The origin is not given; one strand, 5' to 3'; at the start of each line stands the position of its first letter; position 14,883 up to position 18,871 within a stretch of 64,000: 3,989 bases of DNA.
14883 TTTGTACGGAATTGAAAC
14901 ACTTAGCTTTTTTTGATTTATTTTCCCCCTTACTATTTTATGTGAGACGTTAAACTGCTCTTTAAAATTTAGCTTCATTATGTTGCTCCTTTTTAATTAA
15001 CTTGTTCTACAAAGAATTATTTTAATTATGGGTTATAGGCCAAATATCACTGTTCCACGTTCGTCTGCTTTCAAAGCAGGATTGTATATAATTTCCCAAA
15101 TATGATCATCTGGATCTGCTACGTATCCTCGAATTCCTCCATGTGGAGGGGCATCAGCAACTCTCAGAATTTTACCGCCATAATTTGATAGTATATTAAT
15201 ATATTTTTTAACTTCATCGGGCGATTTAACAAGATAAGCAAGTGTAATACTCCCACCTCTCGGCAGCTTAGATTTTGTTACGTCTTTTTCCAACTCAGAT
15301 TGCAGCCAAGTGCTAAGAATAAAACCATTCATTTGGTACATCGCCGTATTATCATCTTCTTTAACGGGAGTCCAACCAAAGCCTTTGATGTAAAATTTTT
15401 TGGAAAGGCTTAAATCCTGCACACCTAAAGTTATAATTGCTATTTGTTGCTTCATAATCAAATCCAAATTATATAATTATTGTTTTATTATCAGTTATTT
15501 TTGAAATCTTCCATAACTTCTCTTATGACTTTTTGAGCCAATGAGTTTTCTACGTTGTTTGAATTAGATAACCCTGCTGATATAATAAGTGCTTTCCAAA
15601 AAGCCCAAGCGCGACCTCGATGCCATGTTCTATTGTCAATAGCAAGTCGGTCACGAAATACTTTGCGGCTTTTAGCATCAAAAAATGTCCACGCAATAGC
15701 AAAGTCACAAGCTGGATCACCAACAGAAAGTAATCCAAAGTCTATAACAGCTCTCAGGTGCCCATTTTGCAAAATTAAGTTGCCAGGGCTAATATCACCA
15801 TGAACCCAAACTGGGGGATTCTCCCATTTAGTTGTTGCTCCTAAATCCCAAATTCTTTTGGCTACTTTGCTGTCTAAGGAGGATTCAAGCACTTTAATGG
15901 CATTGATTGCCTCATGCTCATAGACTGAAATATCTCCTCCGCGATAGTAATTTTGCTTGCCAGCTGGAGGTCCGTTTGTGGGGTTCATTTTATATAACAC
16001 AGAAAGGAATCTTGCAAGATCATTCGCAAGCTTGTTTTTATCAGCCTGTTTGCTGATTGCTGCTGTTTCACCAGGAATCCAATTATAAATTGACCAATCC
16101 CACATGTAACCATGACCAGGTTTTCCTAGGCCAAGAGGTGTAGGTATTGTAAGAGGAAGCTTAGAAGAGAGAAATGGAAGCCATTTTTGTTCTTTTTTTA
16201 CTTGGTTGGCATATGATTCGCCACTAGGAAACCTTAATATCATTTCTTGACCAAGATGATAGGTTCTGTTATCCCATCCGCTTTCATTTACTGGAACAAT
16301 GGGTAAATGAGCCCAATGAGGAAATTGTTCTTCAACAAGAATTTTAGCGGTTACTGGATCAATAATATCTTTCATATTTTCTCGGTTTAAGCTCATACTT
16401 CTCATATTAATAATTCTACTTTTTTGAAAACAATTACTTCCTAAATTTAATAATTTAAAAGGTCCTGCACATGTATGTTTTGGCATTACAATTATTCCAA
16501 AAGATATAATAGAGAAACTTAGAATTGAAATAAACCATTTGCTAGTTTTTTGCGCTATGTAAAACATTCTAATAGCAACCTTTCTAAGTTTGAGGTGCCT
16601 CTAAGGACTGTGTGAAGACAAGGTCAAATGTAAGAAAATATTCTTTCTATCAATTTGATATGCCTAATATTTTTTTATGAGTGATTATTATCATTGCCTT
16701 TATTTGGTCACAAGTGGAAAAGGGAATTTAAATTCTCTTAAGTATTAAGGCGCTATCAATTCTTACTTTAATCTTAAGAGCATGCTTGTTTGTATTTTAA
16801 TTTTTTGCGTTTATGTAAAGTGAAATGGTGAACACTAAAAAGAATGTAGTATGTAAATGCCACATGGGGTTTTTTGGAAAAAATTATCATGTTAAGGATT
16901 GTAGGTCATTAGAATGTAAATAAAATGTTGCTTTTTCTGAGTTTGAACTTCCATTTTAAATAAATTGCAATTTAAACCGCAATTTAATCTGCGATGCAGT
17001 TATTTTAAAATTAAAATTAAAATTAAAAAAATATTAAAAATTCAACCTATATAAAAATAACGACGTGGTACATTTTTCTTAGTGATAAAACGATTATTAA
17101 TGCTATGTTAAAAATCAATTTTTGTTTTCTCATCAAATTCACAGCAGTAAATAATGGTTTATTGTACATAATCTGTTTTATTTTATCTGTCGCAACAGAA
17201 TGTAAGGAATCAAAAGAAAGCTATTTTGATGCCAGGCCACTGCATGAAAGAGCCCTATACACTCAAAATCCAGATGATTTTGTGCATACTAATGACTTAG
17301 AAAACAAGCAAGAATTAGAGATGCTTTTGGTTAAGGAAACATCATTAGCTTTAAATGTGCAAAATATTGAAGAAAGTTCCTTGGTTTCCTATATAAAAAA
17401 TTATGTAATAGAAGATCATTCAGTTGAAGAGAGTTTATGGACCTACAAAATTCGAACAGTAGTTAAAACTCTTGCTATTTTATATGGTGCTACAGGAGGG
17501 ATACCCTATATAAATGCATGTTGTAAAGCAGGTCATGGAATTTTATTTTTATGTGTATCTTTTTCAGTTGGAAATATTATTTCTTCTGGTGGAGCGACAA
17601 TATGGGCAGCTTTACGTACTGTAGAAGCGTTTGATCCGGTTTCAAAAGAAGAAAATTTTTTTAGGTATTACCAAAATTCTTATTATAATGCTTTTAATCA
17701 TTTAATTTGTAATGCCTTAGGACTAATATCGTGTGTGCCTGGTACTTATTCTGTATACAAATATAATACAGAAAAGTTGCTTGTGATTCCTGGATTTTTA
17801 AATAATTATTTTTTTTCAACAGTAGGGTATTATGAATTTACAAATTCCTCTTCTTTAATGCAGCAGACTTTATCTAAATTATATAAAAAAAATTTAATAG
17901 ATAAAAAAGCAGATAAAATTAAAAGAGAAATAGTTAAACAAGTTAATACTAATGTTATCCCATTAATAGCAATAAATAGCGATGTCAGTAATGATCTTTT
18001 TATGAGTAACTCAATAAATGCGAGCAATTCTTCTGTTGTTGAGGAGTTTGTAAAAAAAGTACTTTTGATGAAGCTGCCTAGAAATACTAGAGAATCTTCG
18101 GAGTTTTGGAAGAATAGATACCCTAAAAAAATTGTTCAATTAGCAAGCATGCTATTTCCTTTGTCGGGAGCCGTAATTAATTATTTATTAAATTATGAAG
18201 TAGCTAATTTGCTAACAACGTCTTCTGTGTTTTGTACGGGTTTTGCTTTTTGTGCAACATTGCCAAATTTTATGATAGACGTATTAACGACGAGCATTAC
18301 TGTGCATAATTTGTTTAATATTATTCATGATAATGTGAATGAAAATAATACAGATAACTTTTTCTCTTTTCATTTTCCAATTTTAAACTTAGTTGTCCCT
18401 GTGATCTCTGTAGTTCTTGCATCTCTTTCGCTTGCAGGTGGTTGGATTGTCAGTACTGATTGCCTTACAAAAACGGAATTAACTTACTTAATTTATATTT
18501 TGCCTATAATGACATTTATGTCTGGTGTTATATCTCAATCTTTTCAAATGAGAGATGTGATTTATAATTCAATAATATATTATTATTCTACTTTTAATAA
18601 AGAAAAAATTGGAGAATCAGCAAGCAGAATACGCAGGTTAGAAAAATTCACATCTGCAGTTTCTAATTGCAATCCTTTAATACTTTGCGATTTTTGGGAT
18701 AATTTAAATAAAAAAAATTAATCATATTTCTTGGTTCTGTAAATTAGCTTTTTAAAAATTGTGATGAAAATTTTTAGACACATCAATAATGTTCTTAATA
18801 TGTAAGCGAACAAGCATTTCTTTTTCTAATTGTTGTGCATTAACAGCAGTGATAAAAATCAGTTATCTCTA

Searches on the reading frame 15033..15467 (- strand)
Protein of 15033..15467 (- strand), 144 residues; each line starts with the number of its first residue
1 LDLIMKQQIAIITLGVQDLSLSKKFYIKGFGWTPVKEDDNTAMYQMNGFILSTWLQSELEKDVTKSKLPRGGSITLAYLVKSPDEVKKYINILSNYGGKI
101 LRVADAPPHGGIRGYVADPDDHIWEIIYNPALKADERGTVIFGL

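Call 4: search_protein_families(library=pfam, proteins=[window:15033-15467:-], max_evalue=0.01)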
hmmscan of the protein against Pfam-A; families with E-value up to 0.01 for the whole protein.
window:15033-15467:- (144 aa): 2 families
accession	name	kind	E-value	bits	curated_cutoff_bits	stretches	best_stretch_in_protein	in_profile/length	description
PF00903.31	Glyoxalase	-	4.8e-10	40.3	20.6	1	9-126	2-121/121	Glyoxalase/Bleomycin resistance protein/Dioxygenase superfamily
PF12681.13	Glyoxalase_2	-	0.0027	18.1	30.1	1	12-126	4-113/118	Glyoxalase-like domain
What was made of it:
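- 15033..15467 (-): VOC / glyoxalase-bleomycin-resistance-family protein. Its role is inferred: product binding or self-protection. Pfam Glyoxalase (call 4).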

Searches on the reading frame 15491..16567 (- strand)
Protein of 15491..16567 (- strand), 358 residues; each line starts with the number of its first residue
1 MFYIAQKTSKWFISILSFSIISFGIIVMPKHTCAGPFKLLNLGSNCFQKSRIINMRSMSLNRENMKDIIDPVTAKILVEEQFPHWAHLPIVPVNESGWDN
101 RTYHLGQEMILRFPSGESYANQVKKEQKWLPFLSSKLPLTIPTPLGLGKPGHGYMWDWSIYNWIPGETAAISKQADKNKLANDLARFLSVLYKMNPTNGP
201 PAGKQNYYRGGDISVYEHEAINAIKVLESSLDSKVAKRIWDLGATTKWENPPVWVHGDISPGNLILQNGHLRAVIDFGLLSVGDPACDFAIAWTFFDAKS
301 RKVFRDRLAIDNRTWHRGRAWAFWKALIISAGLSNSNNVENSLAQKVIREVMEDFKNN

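Call 4: search_protein_families(library=pfam, proteins=[window:15491-16567:-], max_evalue=0.01)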
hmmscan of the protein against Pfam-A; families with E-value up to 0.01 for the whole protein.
window:15491-16567:- (358 aa): 1 family
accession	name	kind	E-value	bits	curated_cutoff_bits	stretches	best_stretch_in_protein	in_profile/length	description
PF01636.29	APH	-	8.9e-41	140.7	23.2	1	94-321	5-239/239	Phosphotransferase enzyme family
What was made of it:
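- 15491..16567 (-): APH-fold kinase. The start codon is uncertain: NCBI calls a 301-aa protein. Pfam APH, 141 bits (call 4).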

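Call 14: search_protein_families(library=ncbifam, proteins=[window:15491-16567:-], max_evalue=0.001)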
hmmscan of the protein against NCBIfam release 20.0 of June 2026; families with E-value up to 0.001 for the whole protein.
window:15491-16567:- (358 aa): 12 families
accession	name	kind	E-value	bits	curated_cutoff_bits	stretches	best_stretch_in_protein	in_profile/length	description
NF033068.1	APH_3p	equivalog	1.2e-11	44.7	205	1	108-298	36-221/255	APH(3') family aminoglycoside O-phosphotransferase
NF033059.2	APH_3p_I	exception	5.3e-09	35.8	400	1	158-298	91-234/267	APH(3')-I family aminoglycoside O-phosphotransferase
NF000044.2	APH_2pp_IIIa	exception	8.8e-07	28.6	625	1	79-291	13-233/306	aminoglycoside O-phosphotransferase APH(2'')-IIIa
NF000241.1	MPH_3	exception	1.1e-06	28.2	500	1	240-303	177-240/293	Mph(E)/Mph(G) family macrolide 2'-phosphotransferase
NF000015.3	APH_2pp_IIa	exception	2.3e-06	26.9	625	1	248-291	182-225/299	aminoglycoside O-phosphotransferase APH(2'')-IIa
NF051474.1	APH_3p_Ia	exception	3.1e-06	26.4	625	1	108-311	51-254/271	aminoglycoside O-phosphotransferase APH(3')-Ia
NF012158.1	macrolide_MphE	exception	9.1e-06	25.1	640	0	240-303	177-240/294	Mph(E) family macrolide 2'-phosphotransferase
NF000076.3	APH_2pp_Ie_IVa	exception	9.8e-06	25.1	600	1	79-290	14-231/301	APH(2'')-Ie/IVa family aminoglycoside O-phosphotransferase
NF000132.2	APH_2pp_Ig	exception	2.8e-05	23.6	620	1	167-291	98-232/306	aminoglycoside O-phosphotransferase APH(2'')-Ig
TIGR02172.1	Fb_sc_TIGR02172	paralog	6.7e-05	22.8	228.2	1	249-301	150-201/226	TIGR02172 family protein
NF000255.1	macrolide_MphF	exception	0.0004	19.9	650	0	238-317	178-258/299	Mph(F) family macrolide 2'-phosphotransferase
NF000254.1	macrolide_MphA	exception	0.00053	19.5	550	0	242-315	184-259/293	Mph(A) family macrolide 2'-phosphotransferase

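Call 16: search_solved_structures(query=window:15491-16567:-, max_evalue=0.001)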
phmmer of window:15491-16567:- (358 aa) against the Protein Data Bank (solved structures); distinct sequences matched with E-value up to 0.001: 26.
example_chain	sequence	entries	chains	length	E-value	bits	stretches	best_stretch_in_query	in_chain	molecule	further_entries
4dtb_A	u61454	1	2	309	6.8e-10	41.5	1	78-290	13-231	APH(2'')-Id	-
6cd7_A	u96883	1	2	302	2.1e-09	39.9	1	78-290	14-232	APH(2'')-Id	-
3n4t_A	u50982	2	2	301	2.1e-09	39.8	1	78-290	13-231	APH(2'')-Id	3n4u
3sgc_A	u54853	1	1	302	2.2e-09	39.8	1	78-290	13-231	APH(2'')-Id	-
3sg9_A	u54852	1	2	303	2.2e-09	39.8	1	78-290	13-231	APH(2'')-Id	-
3sg8_A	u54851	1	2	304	2.2e-09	39.8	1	78-290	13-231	APH(2'')-Id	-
4dbx_A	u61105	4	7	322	2.2e-09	39.8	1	78-290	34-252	APH(2"")-ID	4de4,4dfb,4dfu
4dt8_A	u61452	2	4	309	2.3e-09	39.7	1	78-290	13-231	APH(2'')-Id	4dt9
9h2z_A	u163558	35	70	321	2.4e-09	39.7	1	78-290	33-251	APH(2'')-Id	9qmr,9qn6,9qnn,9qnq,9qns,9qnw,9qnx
4n57_A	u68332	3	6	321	2.5e-09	39.7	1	78-290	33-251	APH(2'')-Id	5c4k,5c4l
3n4v_A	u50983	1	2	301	3.9e-09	39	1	78-290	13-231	APH(2'')-Id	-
3tdw_A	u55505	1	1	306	6.4e-09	38.3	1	79-292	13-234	Gentamicin resistance protein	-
6ctz_A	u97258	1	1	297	6.7e-09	38.2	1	80-291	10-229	Gentamicin resistance protein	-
3tdv_A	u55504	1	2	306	7e-09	38.2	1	79-292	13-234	Gentamicin resistance protein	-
4dta_A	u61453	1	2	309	7.3e-09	38.1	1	78-290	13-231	APH(2'')-Id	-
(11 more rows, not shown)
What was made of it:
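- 15491..16567 (-): The nearest PDB relatives are the antibiotic kinases APH(2'') and Mph (call 16).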

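Call 62: search_protein_families(library=pfam, proteins=[L020:3136-4404:-, L020:2060-3205:-, L025:3133-4398:-, L029:4256-5506:+, L029:2657-3757:-, L020:15164-17455:+, L028:1697-2740:-, L028:3596-4609:+, L028:4950-5999:+, L028:17985-19010:-], max_evalue=0.001)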
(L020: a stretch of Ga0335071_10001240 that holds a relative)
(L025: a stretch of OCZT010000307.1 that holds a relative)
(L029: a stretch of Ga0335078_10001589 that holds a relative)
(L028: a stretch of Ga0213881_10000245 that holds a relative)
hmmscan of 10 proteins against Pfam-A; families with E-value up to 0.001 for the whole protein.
L020:3136-4404:- (422 aa): 2 families
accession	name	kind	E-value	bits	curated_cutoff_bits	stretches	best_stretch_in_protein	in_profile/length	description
PF11975.13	Glyco_hydro_4C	-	5.9e-41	141.2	24.1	1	191-394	2-211/211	Family 4 glycosyl hydrolase C-terminal domain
PF02056.22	Glyco_hydro_4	-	2.3e-40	138.5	23.2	1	2-180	1-182/183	Family 4 glycosyl hydrolase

L020:2060-3205:- (381 aa): 2 families
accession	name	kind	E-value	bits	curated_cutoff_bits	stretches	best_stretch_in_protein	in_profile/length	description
PF01869.26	BcrAD_BadFG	-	3.5e-16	60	31.5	1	42-353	3-271/271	BadF/BadG/BcrA/BcrD ATPase family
PF00480.26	ROK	-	2.2e-05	24.6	22.9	0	40-94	2-55/294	ROK family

L025:3133-4398:- (421 aa): 3 families
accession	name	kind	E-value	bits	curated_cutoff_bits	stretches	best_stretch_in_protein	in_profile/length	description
PF02056.22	Glyco_hydro_4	-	7.4e-45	153.2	23.2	1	4-179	3-181/183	Family 4 glycosyl hydrolase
PF11975.13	Glyco_hydro_4C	-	1.2e-42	146.7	24.1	1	191-394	2-211/211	Family 4 glycosyl hydrolase C-terminal domain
PF00056.29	Ldh_1_N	-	0.00079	19.9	27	0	119-158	94-132/141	lactate/malate dehydrogenase, NAD binding domain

L029:4256-5506:+ (416 aa): 2 families
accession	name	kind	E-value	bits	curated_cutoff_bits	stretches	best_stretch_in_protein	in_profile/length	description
PF01548.23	DEDD_Tnp_IS110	-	5.1e-20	72.3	29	1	49-156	41-153/155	Transposase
PF02371.22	Transposase_20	-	1e-13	51.9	21.3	1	244-321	3-79/87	Transposase IS116/IS110/IS902 family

L029:2657-3757:- (366 aa): 0 families

L020:15164-17455:+ (763 aa): 5 families
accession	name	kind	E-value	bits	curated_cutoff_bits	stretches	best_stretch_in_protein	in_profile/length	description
PF00239.26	Resolvase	-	1.2e-21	77.7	23.3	1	30-181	1-144/145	Resolvase, N terminal domain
PF07508.19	Recombinase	-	2.2e-14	54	21.1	1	208-327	5-102/102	Recombinase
PF12728.13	HTH_17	-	4e-12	46.6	27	1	646-685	2-39/51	Helix-turn-helix domain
PF13408.12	Zn_ribbon_recom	-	8e-08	33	25.3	1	345-404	1-57/58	Recombinase zinc beta ribbon domain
PF00376.29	MerR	-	0.00082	19.6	28.2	0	647-679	1-33/38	MerR family regulatory protein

L028:1697-2740:- (347 aa): 2 families
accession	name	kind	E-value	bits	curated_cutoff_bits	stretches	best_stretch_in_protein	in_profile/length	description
PF01636.29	APH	-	4.8e-06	26.9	23.2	1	214-283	164-222/239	Phosphotransferase enzyme family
PF02958.26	EcKL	-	2.8e-05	24.1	22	1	231-272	215-262/294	Ecdysteroid kinase-like family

L028:3596-4609:+ (337 aa): 1 family
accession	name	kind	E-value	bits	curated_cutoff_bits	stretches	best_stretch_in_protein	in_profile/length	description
PF00296.26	Bac_luciferase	-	2.3e-52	178.8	27.9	1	49-270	20-231/314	Luciferase-like monooxygenase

L028:4950-5999:+ (349 aa): 4 families
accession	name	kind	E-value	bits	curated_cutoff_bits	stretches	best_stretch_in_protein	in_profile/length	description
PF01408.29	GFO_IDH_MocA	-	5.6e-25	88.8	24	1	4-119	1-117/120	Oxidoreductase family, NAD-binding Rossmann fold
PF22725.1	GFO_IDH_MocA_C3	-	8.1e-18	65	27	1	131-259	2-123/124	GFO/IDH/MocA C-terminal domain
PF02894.22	GFO_IDH_MocA_C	-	3.8e-11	43.6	22.9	1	137-329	4-206/218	Oxidoreductase family, C-terminal alpha/beta domain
PF03447.22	NAD_binding_3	-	2.4e-07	31.9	24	1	10-118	1-113/116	Homoserine dehydrogenase, NAD binding domain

L028:17985-19010:- (341 aa): 1 family
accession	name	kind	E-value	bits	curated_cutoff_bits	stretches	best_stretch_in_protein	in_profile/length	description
PF00248.27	Aldo_ket_red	-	1.3e-81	274.3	24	1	30-330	1-288/291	Aldo/keto reductase family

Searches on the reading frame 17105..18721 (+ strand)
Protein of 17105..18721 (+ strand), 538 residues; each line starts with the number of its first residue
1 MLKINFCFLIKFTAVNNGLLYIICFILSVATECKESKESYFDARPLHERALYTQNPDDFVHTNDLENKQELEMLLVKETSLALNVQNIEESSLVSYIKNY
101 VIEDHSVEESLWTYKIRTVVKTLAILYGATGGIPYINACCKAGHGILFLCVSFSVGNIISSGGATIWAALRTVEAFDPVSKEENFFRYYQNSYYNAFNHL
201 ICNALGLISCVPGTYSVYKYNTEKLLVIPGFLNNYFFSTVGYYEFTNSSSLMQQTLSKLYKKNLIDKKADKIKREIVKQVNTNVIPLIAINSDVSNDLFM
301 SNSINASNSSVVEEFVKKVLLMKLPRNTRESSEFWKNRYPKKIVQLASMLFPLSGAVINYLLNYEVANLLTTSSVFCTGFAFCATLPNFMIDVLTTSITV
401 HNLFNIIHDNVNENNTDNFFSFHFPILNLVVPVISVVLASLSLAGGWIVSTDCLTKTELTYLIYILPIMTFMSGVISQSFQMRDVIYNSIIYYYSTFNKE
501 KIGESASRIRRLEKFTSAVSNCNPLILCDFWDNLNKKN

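Call 4: search_protein_families(library=pfam, proteins=[window:17105-18721:+], max_evalue=0.01)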
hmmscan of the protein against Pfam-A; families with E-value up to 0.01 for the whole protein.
window:17105-18721:+ (538 aa): 0 families

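Call 48: search_protein_families(library=pfam, proteins=[window:17105-18721:+], max_evalue=1)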
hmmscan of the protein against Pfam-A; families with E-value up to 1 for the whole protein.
window:17105-18721:+ (538 aa): 3 families
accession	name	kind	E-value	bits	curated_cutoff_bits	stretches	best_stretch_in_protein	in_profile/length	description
PF07062.17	Clc-like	-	0.022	14.7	24.9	1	402-475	81-151/212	Clc-like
PF17206.9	SeqA_N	-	0.05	13.4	23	1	492-512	11-32/36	SeqA protein N-terminal domain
PF20442.3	BrxL_N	-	0.23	11.9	28.2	1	217-314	8-111/132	BREX system Lon protease-like protein BrxL N-terminal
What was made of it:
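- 17105..18721 (+): 538-aa AT-rich multi-pass membrane ORF. It lies inside the cluster limits but is not conserved, so it is probably not part of the pathway. No Pfam hit (calls 4, 48).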

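Call 62: search_protein_families(library=pfam, proteins=[L020:3136-4404:-, L020:2060-3205:-, L025:3133-4398:-, L029:4256-5506:+, L029:2657-3757:-, L020:15164-17455:+, L028:1697-2740:-, L028:3596-4609:+, L028:4950-5999:+, L028:17985-19010:-], max_evalue=0.001)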
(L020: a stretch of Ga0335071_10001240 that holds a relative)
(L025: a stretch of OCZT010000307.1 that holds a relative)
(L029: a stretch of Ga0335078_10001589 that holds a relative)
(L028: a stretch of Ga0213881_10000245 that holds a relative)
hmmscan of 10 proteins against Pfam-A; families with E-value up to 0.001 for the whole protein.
L020:3136-4404:- (422 aa): 2 families
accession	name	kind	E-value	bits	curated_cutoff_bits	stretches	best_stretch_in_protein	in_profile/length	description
PF11975.13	Glyco_hydro_4C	-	5.9e-41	141.2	24.1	1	191-394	2-211/211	Family 4 glycosyl hydrolase C-terminal domain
PF02056.22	Glyco_hydro_4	-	2.3e-40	138.5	23.2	1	2-180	1-182/183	Family 4 glycosyl hydrolase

L020:2060-3205:- (381 aa): 2 families
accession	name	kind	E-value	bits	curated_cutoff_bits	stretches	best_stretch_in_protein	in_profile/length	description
PF01869.26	BcrAD_BadFG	-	3.5e-16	60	31.5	1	42-353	3-271/271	BadF/BadG/BcrA/BcrD ATPase family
PF00480.26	ROK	-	2.2e-05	24.6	22.9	0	40-94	2-55/294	ROK family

L025:3133-4398:- (421 aa): 3 families
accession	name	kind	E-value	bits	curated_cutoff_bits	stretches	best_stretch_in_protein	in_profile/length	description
PF02056.22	Glyco_hydro_4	-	7.4e-45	153.2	23.2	1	4-179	3-181/183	Family 4 glycosyl hydrolase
PF11975.13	Glyco_hydro_4C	-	1.2e-42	146.7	24.1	1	191-394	2-211/211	Family 4 glycosyl hydrolase C-terminal domain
PF00056.29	Ldh_1_N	-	0.00079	19.9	27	0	119-158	94-132/141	lactate/malate dehydrogenase, NAD binding domain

L029:4256-5506:+ (416 aa): 2 families
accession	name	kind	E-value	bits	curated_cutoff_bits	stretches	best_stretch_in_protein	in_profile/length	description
PF01548.23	DEDD_Tnp_IS110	-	5.1e-20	72.3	29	1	49-156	41-153/155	Transposase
PF02371.22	Transposase_20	-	1e-13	51.9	21.3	1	244-321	3-79/87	Transposase IS116/IS110/IS902 family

L029:2657-3757:- (366 aa): 0 families

L020:15164-17455:+ (763 aa): 5 families
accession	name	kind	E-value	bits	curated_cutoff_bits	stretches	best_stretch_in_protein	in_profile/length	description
PF00239.26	Resolvase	-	1.2e-21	77.7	23.3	1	30-181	1-144/145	Resolvase, N terminal domain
PF07508.19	Recombinase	-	2.2e-14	54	21.1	1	208-327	5-102/102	Recombinase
PF12728.13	HTH_17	-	4e-12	46.6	27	1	646-685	2-39/51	Helix-turn-helix domain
PF13408.12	Zn_ribbon_recom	-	8e-08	33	25.3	1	345-404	1-57/58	Recombinase zinc beta ribbon domain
PF00376.29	MerR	-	0.00082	19.6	28.2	0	647-679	1-33/38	MerR family regulatory protein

L028:1697-2740:- (347 aa): 2 families
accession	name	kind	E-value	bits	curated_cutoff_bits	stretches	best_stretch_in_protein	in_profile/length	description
PF01636.29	APH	-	4.8e-06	26.9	23.2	1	214-283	164-222/239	Phosphotransferase enzyme family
PF02958.26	EcKL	-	2.8e-05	24.1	22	1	231-272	215-262/294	Ecdysteroid kinase-like family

L028:3596-4609:+ (337 aa): 1 family
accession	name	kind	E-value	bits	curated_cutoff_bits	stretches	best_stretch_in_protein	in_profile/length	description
PF00296.26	Bac_luciferase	-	2.3e-52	178.8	27.9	1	49-270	20-231/314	Luciferase-like monooxygenase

L028:4950-5999:+ (349 aa): 4 families
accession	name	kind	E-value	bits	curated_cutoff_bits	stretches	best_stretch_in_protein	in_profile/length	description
PF01408.29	GFO_IDH_MocA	-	5.6e-25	88.8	24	1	4-119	1-117/120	Oxidoreductase family, NAD-binding Rossmann fold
PF22725.1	GFO_IDH_MocA_C3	-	8.1e-18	65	27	1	131-259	2-123/124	GFO/IDH/MocA C-terminal domain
PF02894.22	GFO_IDH_MocA_C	-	3.8e-11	43.6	22.9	1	137-329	4-206/218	Oxidoreductase family, C-terminal alpha/beta domain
PF03447.22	NAD_binding_3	-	2.4e-07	31.9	24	1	10-118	1-113/116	Homoserine dehydrogenase, NAD binding domain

L028:17985-19010:- (341 aa): 1 family
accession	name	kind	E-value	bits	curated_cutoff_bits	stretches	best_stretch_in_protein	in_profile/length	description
PF00248.27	Aldo_ket_red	-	1.3e-81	274.3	24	1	30-330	1-288/291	Aldo/keto reductase family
